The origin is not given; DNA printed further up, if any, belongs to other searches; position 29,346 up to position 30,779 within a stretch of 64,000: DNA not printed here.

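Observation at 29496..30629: Eukaryote-like sterol reductase (ERG4/ERG24, DHCR7 family) in a bacterial metabolic neighbourhood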

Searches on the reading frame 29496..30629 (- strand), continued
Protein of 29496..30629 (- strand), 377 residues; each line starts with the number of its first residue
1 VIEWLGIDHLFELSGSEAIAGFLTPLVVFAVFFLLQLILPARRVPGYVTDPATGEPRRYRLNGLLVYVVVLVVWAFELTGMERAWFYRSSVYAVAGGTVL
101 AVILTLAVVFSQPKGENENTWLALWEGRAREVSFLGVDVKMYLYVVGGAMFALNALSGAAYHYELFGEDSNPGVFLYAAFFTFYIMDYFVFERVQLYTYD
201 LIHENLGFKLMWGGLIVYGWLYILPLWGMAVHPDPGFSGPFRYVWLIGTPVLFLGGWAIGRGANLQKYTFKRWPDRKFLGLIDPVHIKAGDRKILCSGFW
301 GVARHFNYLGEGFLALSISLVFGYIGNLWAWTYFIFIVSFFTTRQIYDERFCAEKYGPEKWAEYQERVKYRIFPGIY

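Call 17: search_protein_families(library=pfam, proteins=[L038:8615-9811:+, L038:9968-11140:+, L038:11735-12748:+, L038:12826-15243:+, L038:15321-16742:-, L038:16777-17730:+, L038:17523-18731:-, L038:18862-20382:+, L038:5999-7681:+, L038:7963-8628:-], max_evalue=0.001)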
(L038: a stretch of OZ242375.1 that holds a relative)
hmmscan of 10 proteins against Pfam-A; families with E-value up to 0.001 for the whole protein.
L038:8615-9811:+ (398 aa): 2 families
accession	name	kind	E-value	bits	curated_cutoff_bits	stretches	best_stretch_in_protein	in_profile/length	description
PF01571.26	GCV_T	-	1.2e-37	129.9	25.6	1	62-279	35-254/255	Aminomethyltransferase folate-binding domain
PF08669.17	GCV_T_C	-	1.1e-07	32.1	25.9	1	303-382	3-80/80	Glycine cleavage T-protein C-terminal barrel domain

L038:9968-11140:+ (390 aa): 2 families
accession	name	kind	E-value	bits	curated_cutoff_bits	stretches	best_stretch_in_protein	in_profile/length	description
PF01222.22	ERG4_ERG24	-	2.3e-33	116.1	27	1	37-390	75-432/432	Ergosterol biosynthesis ERG4/ERG24 family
PF06966.17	DUF1295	-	3.4e-06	27.2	20.4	1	257-381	119-235/235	Protein of unknown function (DUF1295)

L038:11735-12748:+ (337 aa): 3 families
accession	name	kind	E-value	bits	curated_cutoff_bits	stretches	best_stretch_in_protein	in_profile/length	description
PF02826.25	2-Hacid_dh_C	-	1.6e-58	197.4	25.1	1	126-299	1-178/178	D-isomer specific 2-hydroxyacid dehydrogenase, NAD binding domain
PF00389.36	2-Hacid_dh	-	1.1e-16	61.1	24.6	1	37-330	15-134/134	D-isomer specific 2-hydroxyacid dehydrogenase, catalytic domain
PF03446.21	NAD_binding_2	-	0.00012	22.6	21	1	161-263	2-108/161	NAD binding domain of 6-phosphogluconate dehydrogenase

L038:12826-15243:+ (805 aa): 3 families
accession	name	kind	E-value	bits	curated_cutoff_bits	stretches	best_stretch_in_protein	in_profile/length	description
PF13540.12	RCC1_2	-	4.8e-22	77.5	22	3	731-759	2-30/30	Regulator of chromosome condensation (RCC1) repeat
PF25390.1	WD40_RLD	-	4.7e-11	43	150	1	611-760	86-227/363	RCC1-like domain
PF00395.25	SLH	-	1.8e-05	25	20.8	0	166-191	1-26/44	S-layer homology domain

L038:15321-16742:- (473 aa): 2 families
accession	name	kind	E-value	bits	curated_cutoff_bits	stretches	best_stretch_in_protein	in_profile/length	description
PF01979.26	Amidohydro_1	-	9.2e-19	68.3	25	1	52-444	1-345/345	Amidohydrolase family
PF07969.17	Amidohydro_3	-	4.4e-17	63.2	29.7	2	364-445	404-472/472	Amidohydrolase family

L038:16777-17730:+ (317 aa): 0 families

L038:17523-18731:- (402 aa): 3 families
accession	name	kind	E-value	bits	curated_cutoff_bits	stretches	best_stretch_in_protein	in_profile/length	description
PF04024.17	PspC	-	2e-13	50.4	25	1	23-72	4-53/58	PspC domain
PF02518.31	HATPase_c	-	1.1e-06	29.4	26.4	1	314-397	8-107/111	Histidine kinase-, DNA gyrase B-, and HSP90-like ATPase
PF13581.12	HATPase_c_2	-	0.00085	19.8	27.4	0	246-357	5-82/127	Histidine kinase-like ATPase domain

L038:18862-20382:+ (506 aa): 2 families
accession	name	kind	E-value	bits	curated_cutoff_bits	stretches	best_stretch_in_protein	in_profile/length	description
PF04024.17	PspC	-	3.3e-17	62.5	25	1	7-62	2-57/58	PspC domain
PF09922.15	LiaF-like_C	-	7.6e-14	52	29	1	414-502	22-114/114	Cell wall-active antibiotics response LiaF, C-terminal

L038:5999-7681:+ (560 aa): 3 families
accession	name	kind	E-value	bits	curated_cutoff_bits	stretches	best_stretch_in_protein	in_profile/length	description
PF02775.26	TPP_enzyme_C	-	3.3e-44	150.8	21.9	1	391-537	1-151/151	Thiamine pyrophosphate enzyme, C-terminal TPP binding domain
PF02776.23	TPP_enzyme_N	-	2.8e-39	134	26.8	1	10-125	2-118/119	Thiamine pyrophosphate enzyme, N-terminal TPP binding domain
PF00205.28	TPP_enzyme_M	-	1.4e-29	103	30.4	1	197-334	2-137/137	Thiamine pyrophosphate enzyme, central domain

L038:7963-8628:- (221 aa): 1 family
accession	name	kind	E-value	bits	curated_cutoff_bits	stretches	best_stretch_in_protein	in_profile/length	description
PF00156.33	Pribosyltran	-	2.6e-10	40.3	26.3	1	101-199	31-124/158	Phosphoribosyl transferase domain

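Call 20: search_protein_families(library=pfam, proteins=[L015:11310-14255:+, L008:11309-13636:+, L042:15601-17736:-, L008:1547-2941:+, L008:257-1249:+, L002:6630-7424:-, L001:15889-16680:-, L001:14284-15882:-, L008:4169-5326:+, L015:2285-3073:-], max_evalue=0.001)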
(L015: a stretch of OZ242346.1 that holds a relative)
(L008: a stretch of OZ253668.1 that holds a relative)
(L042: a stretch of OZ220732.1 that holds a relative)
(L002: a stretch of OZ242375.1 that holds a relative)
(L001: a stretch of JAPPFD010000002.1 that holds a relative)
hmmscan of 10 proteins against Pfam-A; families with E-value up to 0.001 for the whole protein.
L015:11310-14255:+ (981 aa): 2 families
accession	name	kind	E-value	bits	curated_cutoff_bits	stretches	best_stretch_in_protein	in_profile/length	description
PF00593.30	TonB_dep_Rec_b-barrel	-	3e-20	73.9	27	1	411-938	50-436/436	TonB dependent receptor-like, beta-barrel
PF07715.20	Plug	-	2.2e-17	63.9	23.9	1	62-173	4-107/107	TonB-dependent Receptor Plug Domain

L008:11309-13636:+ (775 aa): 1 family
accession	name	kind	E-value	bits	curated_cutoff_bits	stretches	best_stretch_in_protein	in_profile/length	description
PF03176.21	MMPL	-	6.5e-38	130.9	20.5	2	126-396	53-326/333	MMPL family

L042:15601-17736:- (711 aa): 1 family
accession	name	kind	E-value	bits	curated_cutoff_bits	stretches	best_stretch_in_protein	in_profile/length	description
PF00141.28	peroxidase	-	4.3e-71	239.9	27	2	63-371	10-236/237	Peroxidase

L008:1547-2941:+ (464 aa): 4 families
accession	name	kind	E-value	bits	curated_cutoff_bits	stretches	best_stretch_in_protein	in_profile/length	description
PF01593.30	Amino_oxidase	-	2.4e-16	60.5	19.8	1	24-280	1-260/443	Flavin containing amine oxidoreductase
PF13450.12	NAD_binding_8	-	3.5e-09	37.2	21.9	1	19-86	1-62/68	NAD(P)-binding Rossmann-like domain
PF13454.12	NAD_binding_9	-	2.4e-06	28.1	21.8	0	18-55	1-40/155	FAD-NAD(P)-binding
PF01266.30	DAO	-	3.1e-06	27.4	27.9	0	16-52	1-35/353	FAD dependent oxidoreductase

L008:257-1249:+ (330 aa): 1 family
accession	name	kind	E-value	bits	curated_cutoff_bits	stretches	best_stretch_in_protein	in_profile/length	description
PF00067.27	p450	-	1.2e-38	133.5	22.8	1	75-318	209-459/462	Cytochrome P450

L002:6630-7424:- (264 aa): 3 families
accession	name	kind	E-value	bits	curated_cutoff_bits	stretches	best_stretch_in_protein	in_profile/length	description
PF13561.12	adh_short_C2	-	1.4e-55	188.9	27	1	24-260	1-235/236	Enoyl-(Acyl carrier protein) reductase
PF00106.31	adh_short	-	5.1e-52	176.6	26.6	1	21-213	4-191/195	short chain dehydrogenase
PF08659.16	KR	-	6.7e-09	36.4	22.6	1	21-187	4-165/180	KR domain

L001:15889-16680:- (263 aa): 6 families
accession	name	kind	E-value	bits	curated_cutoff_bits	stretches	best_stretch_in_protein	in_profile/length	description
PF00005.33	ABC_tran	-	7.6e-33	114.5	25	1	43-191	3-137/137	ABC transporter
PF02463.25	SMC_N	-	4.8e-08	33.1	40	1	52-234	25-210/220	RecF/RecN/SMC N terminal domain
PF09818.15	ABC_ATPase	-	2e-06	27.5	23.2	0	160-237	155-248/283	P-loop domain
PF13304.12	AAA_21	-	3.3e-06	27.8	27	0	55-77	3-25/304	AAA domain, putative AbiEii toxin, Type IV TA system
PF13555.12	AAA_29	-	0.00019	21.6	27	1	45-68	16-39/61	P-loop containing region of AAA domain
PF13476.12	AAA_23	-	0.00033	21.8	27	1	43-81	12-49/201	AAA domain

L001:14284-15882:- (532 aa): 1 family
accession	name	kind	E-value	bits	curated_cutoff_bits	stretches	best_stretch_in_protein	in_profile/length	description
PF01425.27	Amidase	-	6.9e-81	273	27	1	104-511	41-442/445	Amidase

L008:4169-5326:+ (385 aa): 2 families
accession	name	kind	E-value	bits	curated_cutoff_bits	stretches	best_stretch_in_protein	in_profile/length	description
PF07228.17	SpoIIE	-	8.4e-54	182.9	25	1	194-384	2-191/192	Stage II sporulation protein E (SpoIIE)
PF00072.30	Response_reg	-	2.4e-24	86.1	30.2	1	8-122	1-110/111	Response regulator receiver domain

L015:2285-3073:- (262 aa): 3 families
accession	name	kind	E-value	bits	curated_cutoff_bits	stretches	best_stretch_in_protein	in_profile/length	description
PF08543.17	Phos_pyr_kin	-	8.7e-100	333.6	27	1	12-256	1-246/246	Phosphomethylpyrimidine kinase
PF00294.29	PfkB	-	5.1e-14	52.7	25.8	1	103-242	161-290/302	pfkB family carbohydrate kinase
PF01256.23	Carb_kinase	-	8.7e-05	22.5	27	1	5-229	1-207/242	NAD(P)H-hydrate dehydratase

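Call 25: search_protein_families(library=pfam, proteins=[L052:6046-7152:-, L052:4673-6100:-, L052:1290-4856:-, L052:7145-8878:-, L052:8266-9513:-, L052:149-1165:-, L052:11431-12330:+, L052:12457-14598:+, L005:11334-12479:+, L052:6983-8362:+], max_evalue=0.001)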
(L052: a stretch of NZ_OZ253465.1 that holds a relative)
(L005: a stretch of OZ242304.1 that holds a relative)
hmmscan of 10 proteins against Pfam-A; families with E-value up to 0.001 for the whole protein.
L052:6046-7152:- (368 aa): 2 families
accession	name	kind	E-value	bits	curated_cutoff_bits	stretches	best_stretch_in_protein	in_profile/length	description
PF01222.22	ERG4_ERG24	-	2e-71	241.5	27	1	26-368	73-432/432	Ergosterol biosynthesis ERG4/ERG24 family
PF06966.17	DUF1295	-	1.7e-06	28.1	20.4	1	244-315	124-183/235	Protein of unknown function (DUF1295)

L052:4673-6100:- (475 aa): 1 family
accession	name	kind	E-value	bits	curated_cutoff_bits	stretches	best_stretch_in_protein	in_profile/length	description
PF00067.27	p450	-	8.4e-56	190.1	22.8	1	34-446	4-443/462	Cytochrome P450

L052:1290-4856:- (1188 aa): 12 families
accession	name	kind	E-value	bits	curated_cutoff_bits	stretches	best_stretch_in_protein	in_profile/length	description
PF13243.12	SQHop_cyclase_C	-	2.4e-55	188.2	26.1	1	843-1167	2-318/319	Squalene-hopene cyclase C-terminal domain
PF13249.12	SQHop_cyclase_N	-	1.9e-49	168.8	26.2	1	539-832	2-290/291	Squalene-hopene cyclase N-terminal domain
PF08491.16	SE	-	1.4e-23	83.8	20.1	1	215-452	6-259/276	Squalene epoxidase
PF01494.25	FAD_binding_3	-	4.4e-22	79.2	22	1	68-368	1-315/349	FAD binding domain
PF12831.13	FAD_oxidored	-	5.6e-08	32.9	27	1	70-220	1-146/416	FAD dependent oxidoreductase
PF07992.20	Pyr_redox_2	-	4e-07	30.2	26.1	0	69-127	143-200/291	Pyridine nucleotide-disulphide oxidoreductase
PF03486.20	HI0933_like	-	5e-07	29.8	50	1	70-107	2-39/244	HI0933-like protein Rossmann domain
PF01266.30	DAO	-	4.6e-06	26.8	27.9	1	70-114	1-48/353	FAD dependent oxidoreductase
PF00432.27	Prenyltrans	-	0.00013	21.9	26.5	0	930-1130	48-211/304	Prenyltransferase alpha-alpha toroid domain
PF13450.12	NAD_binding_8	-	0.00016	22.3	21.9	1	73-104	1-32/68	NAD(P)-binding Rossmann-like domain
PF00890.30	FAD_binding_2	-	0.00034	20.4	20.4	0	70-102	1-33/414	FAD binding domain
PF00070.33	Pyr_redox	-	0.00045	21.1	22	0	71-109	2-39/82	Pyridine nucleotide-disulphide oxidoreductase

L052:7145-8878:- (577 aa): 2 families
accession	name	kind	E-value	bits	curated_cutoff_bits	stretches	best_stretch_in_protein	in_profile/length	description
PF00355.32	Rieske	-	4.5e-21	75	20.3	1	243-322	2-81/88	Rieske [2Fe-2S] domain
PF19112.6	VanA_C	-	1.1e-14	55.5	23.5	1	381-567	1-191/193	Vanillate O-demethylase oxygenase C-terminal domain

L052:8266-9513:- (415 aa): 10 families
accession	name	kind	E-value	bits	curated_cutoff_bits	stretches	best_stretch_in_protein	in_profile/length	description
PF01370.27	Epimerase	-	1.3e-34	120.1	20.9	1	59-286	1-236/240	NAD dependent epimerase/dehydratase family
PF16363.11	GDP_Man_Dehyd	-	3.1e-20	73.3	27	1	60-371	1-322/332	GDP-mannose 4,6 dehydratase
PF01073.25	3Beta_HSD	-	2.9e-19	69.6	22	1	60-218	1-162/280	3-beta hydroxysteroid dehydrogenase/isomerase family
PF13460.12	NAD_binding_10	-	6.2e-13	49.5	27.2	1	63-182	1-107/184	NAD(P)H-binding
PF07993.18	NAD_binding_4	-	2.5e-11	43.6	20.1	1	116-233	84-209/258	Male sterility protein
PF02719.21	Polysacc_synt_2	-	1.1e-10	41.7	20.2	1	59-171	1-127/293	Polysaccharide biosynthesis protein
PF04321.23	RmlD_sub_bind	-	2.4e-06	27.3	27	1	59-165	3-95/287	RmlD substrate binding domain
PF05368.20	NmrA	-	2.5e-06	27.8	27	1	59-129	5-78/298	NmrA-like family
PF00106.31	adh_short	-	4.9e-05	23.3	26.6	1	59-174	3-138/195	short chain dehydrogenase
PF08659.16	KR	-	0.00012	22.5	22.6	1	59-176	3-140/180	KR domain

L052:149-1165:- (338 aa): 0 families

L052:11431-12330:+ (299 aa): 0 families

L052:12457-14598:+ (713 aa): 2 families
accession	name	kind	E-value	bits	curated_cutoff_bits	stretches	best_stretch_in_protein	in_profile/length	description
PF02368.24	Big_2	-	0.00016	22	22.8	1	289-331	23-70/79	Bacterial Ig-like domain (group 2)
PF22359.2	Big-like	-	0.0006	20.4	27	0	298-341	4-47/48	Bacterial Ig-like domain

L005:11334-12479:+ (381 aa): 2 families
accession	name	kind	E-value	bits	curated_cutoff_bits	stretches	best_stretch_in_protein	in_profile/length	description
PF01222.22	ERG4_ERG24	-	6.1e-36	124.6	27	1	30-381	73-432/432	Ergosterol biosynthesis ERG4/ERG24 family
PF06966.17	DUF1295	-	2.4e-08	34.2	20.4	1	210-372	85-235/235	Protein of unknown function (DUF1295)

L052:6983-8362:+ (459 aa): 0 families

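Call 28: find_homologous_proteins(query=L052:1290-3299:-, max_evalue=1e-10)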
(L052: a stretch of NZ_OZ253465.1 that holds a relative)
Query L052:1290-3299:- (669 aa): 1499 proteins with E <= 1e-10 among 8000 candidates; the best 120 are listed.
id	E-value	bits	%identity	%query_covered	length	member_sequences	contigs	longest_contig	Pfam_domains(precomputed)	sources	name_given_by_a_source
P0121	0.0e+0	1487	95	100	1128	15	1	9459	PF01266.31,PF08491.17,PF07992.21,PF03486.21,PF13243.13,PF01494.26,PF13249.13,PF12831.14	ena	-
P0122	0.0e+0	1333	85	99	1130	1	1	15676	PF01266.31,PF08491.17,PF07992.21,PF03486.21,PF13243.13,PF01494.26,PF13249.13,PF12831.14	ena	-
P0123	0.0e+0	1283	81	99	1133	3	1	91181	PF01266.31,PF08491.17,PF07992.21,PF03486.21,PF13243.13,PF01494.26,PF13249.13,PF12831.14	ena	-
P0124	0.0e+0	1280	81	100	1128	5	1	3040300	PF01266.31,PF08491.17,PF07992.21,PF03486.21,PF13243.13,PF01494.26,PF13249.13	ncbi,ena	-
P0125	0.0e+0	1271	81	100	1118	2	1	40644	PF08491.17,PF13243.13,PF01494.26,PF13249.13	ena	-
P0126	0.0e+0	1267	81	99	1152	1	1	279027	PF01266.31,PF08491.17,PF03486.21,PF13243.13,PF01494.26,PF13249.13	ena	-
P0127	0.0e+0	1265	81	99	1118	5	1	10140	PF01266.31,PF08491.17,PF03486.21,PF13243.13,PF01494.26,PF13249.13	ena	-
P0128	0.0e+0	1259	80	100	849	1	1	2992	PF08491.17,PF13243.13,PF13249.13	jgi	jgi:lanosterol synthase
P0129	0.0e+0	1259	81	100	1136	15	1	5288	PF08491.17,PF03486.21,PF13243.13,PF01494.26,PF13249.13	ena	-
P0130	0.0e+0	1252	80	99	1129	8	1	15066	PF01266.31,PF08491.17,PF03486.21,PF13243.13,PF00432.28,PF01494.26,PF13249.13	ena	-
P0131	0.0e+0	1241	79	100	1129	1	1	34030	PF01266.31,PF08491.17,PF07992.21,PF03486.21,PF13243.13,PF00432.28,PF01494.26,PF13249.13,PF12831.14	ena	-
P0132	0.0e+0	1241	79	100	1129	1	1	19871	PF01266.31,PF08491.17,PF07992.21,PF03486.21,PF13243.13,PF00432.28,PF01494.26,PF13249.13,PF12831.14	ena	-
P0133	0.0e+0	1241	79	100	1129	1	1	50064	PF01266.31,PF08491.17,PF07992.21,PF03486.21,PF13243.13,PF00432.28,PF01494.26,PF13249.13,PF12831.14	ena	-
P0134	0.0e+0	1240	79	100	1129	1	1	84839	PF01266.31,PF08491.17,PF07992.21,PF03486.21,PF13243.13,PF00432.28,PF01494.26,PF13249.13,PF12831.14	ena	-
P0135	0.0e+0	1240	78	100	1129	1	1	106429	PF01266.31,PF08491.17,PF13243.13,PF00432.28,PF01494.26,PF13249.13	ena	-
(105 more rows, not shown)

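Call 34: search_protein_representatives(protein=window:29496-30629:-)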
Query: 377 residues. Proteins with E-value up to 0.001 (for the whole library): 1302; up to 1e-10: 633; up to 1e-30: 129. The best 150 are listed.
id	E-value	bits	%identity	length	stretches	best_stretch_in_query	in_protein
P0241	1.8e-185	633.3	72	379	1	1-377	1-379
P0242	1.0e-103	364.0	50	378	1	13-377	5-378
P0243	1.4e-100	353.6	67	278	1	1-230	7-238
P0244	7.8e-99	347.9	77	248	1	125-318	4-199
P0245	4.1e-94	332.3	58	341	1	2-259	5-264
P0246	7.4e-92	324.9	75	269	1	165-350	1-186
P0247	1.0e-89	317.8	75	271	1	186-367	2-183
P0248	1.2e-83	297.9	57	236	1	141-377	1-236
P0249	1.2e-80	287.9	58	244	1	91-312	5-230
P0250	7.0e-80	285.5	44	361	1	17-377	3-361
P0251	4.8e-79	282.7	63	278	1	1-210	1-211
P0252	3.5e-71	256.8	64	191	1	1-185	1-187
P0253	2.2e-70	254.2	71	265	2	141-280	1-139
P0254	2.9e-65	237.3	72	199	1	67-213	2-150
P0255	2.0e-63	231.3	85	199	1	168-285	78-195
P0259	1.8e-54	201.7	41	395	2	110-377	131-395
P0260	1.0e-52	196.0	41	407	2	137-376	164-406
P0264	9.9e-51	189.4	39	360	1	24-377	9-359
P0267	9.1e-49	183.0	38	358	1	17-377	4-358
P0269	1.2e-47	179.3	40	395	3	138-377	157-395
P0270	2.3e-47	178.3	34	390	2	111-377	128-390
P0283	6.1e-44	167.1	40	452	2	120-377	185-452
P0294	1.2e-42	162.8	39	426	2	137-377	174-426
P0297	2.4e-42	161.8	38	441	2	125-377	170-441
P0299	2.9e-42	161.5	40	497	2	117-377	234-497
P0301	8.6e-42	160.0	43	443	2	134-377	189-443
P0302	8.8e-42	160.0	40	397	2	137-377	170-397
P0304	1.7e-41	159.0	37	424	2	119-377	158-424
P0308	4.3e-41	157.7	37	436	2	136-377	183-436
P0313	1.1e-40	156.3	38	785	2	135-345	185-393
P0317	3.4e-40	154.7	41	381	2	138-377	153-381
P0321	5.6e-40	154.0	37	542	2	135-377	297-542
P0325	2.6e-38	148.5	38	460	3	136-320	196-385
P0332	3.4e-37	144.9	36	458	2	122-377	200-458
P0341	5.2e-36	140.9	36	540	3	176-377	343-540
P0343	5.9e-36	140.8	36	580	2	125-377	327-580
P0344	9.6e-36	140.1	38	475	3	172-377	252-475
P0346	1.5e-35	139.4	35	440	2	137-377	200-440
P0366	1.9e-31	125.9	34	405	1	24-377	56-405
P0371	2.1e-30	122.5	36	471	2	124-301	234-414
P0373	2.7e-30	122.1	34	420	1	17-377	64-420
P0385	5.7e-29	117.8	38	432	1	137-377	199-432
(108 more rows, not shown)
